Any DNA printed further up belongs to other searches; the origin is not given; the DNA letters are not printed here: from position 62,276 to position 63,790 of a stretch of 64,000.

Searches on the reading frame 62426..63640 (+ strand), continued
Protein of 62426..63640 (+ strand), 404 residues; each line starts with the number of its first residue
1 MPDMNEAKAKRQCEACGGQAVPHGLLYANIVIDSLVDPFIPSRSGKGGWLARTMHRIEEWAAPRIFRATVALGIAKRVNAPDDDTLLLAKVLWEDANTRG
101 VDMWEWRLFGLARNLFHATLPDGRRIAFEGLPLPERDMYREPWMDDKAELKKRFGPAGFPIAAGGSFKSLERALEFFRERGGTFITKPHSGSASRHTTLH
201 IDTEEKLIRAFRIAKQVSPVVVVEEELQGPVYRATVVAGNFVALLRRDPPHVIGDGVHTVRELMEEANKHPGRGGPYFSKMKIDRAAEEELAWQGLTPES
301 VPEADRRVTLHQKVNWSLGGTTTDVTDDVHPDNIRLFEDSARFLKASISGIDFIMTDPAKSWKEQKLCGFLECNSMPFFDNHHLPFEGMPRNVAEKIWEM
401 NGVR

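Call 48: fold_search(model_id=the predicted structure, library=pdb)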
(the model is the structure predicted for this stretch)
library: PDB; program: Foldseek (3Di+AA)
matches with E <= 10: 654; with E <= 0.001: 436
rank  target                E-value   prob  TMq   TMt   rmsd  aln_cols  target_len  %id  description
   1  7lgn_A                3.2e-26  1.00  0.62  0.37   4.7       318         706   29  Cyanophycin synthetase 1 from T. morbirosei (released 2021-08-18)
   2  7ta5                  3.9e-26  1.00  0.60  0.43   4.3       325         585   31  Crystal structure of cyanophycin synthetase 2 from Gloeothece citriformis (released 2022-03-02)
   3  7wae_C                3.3e-25  1.00  0.69  0.39   3.0       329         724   26  Trichodesmium erythraeum cyanophycin synthetase 1 (TeCphA1) with ATPgammaS, 4x(beta-Asp-Arg), and aspartate (released 2022-09-07)
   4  7wae_A                5.8e-25  1.00  0.69  0.33   2.9       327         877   26  Trichodesmium erythraeum cyanophycin synthetase 1 (TeCphA1) with ATPgammaS, 4x(beta-Asp-Arg), and aspartate (released 2022-09-07)
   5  7wac_A                2.0e-24  1.00  0.63  0.37   3.9       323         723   26  Trichodesmium erythraeum cyanophycin synthetase 1 (TeCphA1) (released 2022-09-07)
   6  8fxi_C                3.4e-24  1.00  0.59  0.40   4.7       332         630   28  Cryo-EM structure of Stanieria sp. CphA2 in complex with ADPCP and 4x(beta-Asp-Arg) (released 2023-06-14)
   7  3ln6                  1.3e-23  1.00  0.62  0.36   4.3       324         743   23  Crystal structure of a bifunctional glutathione synthetase from Streptococcus agalactiae (released 2011-04-13)
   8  7txv_A                1.4e-22  1.00  0.65  0.32   3.5       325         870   29  Cyanophycin synthetase 1 from Synechocystis sp. UTEX2470 E82Q with ATP and 16x(Asp-Arg) (released 2022-06-01)
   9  3ln7_A                3.3e-22  1.00  0.55  0.32   6.6       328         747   27  Crystal structure of a bifunctional glutathione synthetase from Pasteurella multocida (released 2011-04-13)
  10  3ln7_B                5.7e-22  1.00  0.53  0.32   6.6       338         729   25  Crystal structure of a bifunctional glutathione synthetase from Pasteurella multocida (released 2011-04-13)
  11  7lgq_A                6.1e-22  1.00  0.67  0.32   3.2       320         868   28  Cyanophycin synthetase 1 from Synechocystis sp. UTEX2470 with ATP and 8x(Asp-Arg)-Asn (released 2021-08-18)
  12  7lgn_B                1.1e-21  1.00  0.66  0.33   3.5       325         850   28  Cyanophycin synthetase 1 from T. morbirosei (released 2021-08-18)
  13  7lg5_A                1.1e-21  1.00  0.65  0.32   3.6       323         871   28  Synechocystis sp. UTEX2470 Cyanophycin synthetase 1 with ATP (released 2021-08-18)
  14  7lgj_A                1.4e-21  1.00  0.63  0.31   3.9       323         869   27  Cyanophycin synthetase 1 from Synechocystis sp. UTEX2470 with ADPCP and 8x(Asp-Arg)-NH2 (released 2021-08-18)
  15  7lgm_A                5.9e-21  1.00  0.66  0.38   3.3       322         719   30  Cyanophycin synthetase from A. baylyi DSM587 with ATP (released 2021-08-18)
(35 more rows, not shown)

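Call 52: search_protein_families(library=phrogs, proteins=[window:62426-63640:+], max_evalue=0.1)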
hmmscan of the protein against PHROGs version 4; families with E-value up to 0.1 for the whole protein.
window:62426-63640:+ (404 aa): 0 families

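Call 53: search_protein_families(library=padloc, proteins=[window:62426-63640:+], max_evalue=0.1)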
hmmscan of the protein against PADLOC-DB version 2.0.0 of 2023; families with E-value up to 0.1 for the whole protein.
window:62426-63640:+ (404 aa): 0 families

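Call 83: search_solved_structures(query=window:62426-63640:+, max_evalue=1e-30, show_alignments=3)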
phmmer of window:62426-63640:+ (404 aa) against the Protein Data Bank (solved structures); distinct sequences matched with E-value up to 1e-30: 7.
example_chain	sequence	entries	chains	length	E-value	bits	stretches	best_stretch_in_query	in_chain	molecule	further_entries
7lgn_A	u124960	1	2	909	2.4e-36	129.2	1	149-400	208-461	Cyanophycin synthase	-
7lgm_A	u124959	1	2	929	8e-36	127.4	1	157-400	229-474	Cyanophycin synthase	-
7txv_A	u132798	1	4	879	2.1e-35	126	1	146-400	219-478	Cyanophycin synthase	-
7lg5_A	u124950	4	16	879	2.1e-35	126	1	146-400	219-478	Cyanophycin synthase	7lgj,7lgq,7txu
7ta5_A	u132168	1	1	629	5.5e-35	124.7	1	151-397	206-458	Glutathione synthase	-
8fxh_A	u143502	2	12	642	1e-33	120.5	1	146-399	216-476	RimK domain-containing protein ATP-grasp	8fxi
7wac_A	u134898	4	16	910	1.1e-32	117.1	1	146-400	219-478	Cyanophycin synthase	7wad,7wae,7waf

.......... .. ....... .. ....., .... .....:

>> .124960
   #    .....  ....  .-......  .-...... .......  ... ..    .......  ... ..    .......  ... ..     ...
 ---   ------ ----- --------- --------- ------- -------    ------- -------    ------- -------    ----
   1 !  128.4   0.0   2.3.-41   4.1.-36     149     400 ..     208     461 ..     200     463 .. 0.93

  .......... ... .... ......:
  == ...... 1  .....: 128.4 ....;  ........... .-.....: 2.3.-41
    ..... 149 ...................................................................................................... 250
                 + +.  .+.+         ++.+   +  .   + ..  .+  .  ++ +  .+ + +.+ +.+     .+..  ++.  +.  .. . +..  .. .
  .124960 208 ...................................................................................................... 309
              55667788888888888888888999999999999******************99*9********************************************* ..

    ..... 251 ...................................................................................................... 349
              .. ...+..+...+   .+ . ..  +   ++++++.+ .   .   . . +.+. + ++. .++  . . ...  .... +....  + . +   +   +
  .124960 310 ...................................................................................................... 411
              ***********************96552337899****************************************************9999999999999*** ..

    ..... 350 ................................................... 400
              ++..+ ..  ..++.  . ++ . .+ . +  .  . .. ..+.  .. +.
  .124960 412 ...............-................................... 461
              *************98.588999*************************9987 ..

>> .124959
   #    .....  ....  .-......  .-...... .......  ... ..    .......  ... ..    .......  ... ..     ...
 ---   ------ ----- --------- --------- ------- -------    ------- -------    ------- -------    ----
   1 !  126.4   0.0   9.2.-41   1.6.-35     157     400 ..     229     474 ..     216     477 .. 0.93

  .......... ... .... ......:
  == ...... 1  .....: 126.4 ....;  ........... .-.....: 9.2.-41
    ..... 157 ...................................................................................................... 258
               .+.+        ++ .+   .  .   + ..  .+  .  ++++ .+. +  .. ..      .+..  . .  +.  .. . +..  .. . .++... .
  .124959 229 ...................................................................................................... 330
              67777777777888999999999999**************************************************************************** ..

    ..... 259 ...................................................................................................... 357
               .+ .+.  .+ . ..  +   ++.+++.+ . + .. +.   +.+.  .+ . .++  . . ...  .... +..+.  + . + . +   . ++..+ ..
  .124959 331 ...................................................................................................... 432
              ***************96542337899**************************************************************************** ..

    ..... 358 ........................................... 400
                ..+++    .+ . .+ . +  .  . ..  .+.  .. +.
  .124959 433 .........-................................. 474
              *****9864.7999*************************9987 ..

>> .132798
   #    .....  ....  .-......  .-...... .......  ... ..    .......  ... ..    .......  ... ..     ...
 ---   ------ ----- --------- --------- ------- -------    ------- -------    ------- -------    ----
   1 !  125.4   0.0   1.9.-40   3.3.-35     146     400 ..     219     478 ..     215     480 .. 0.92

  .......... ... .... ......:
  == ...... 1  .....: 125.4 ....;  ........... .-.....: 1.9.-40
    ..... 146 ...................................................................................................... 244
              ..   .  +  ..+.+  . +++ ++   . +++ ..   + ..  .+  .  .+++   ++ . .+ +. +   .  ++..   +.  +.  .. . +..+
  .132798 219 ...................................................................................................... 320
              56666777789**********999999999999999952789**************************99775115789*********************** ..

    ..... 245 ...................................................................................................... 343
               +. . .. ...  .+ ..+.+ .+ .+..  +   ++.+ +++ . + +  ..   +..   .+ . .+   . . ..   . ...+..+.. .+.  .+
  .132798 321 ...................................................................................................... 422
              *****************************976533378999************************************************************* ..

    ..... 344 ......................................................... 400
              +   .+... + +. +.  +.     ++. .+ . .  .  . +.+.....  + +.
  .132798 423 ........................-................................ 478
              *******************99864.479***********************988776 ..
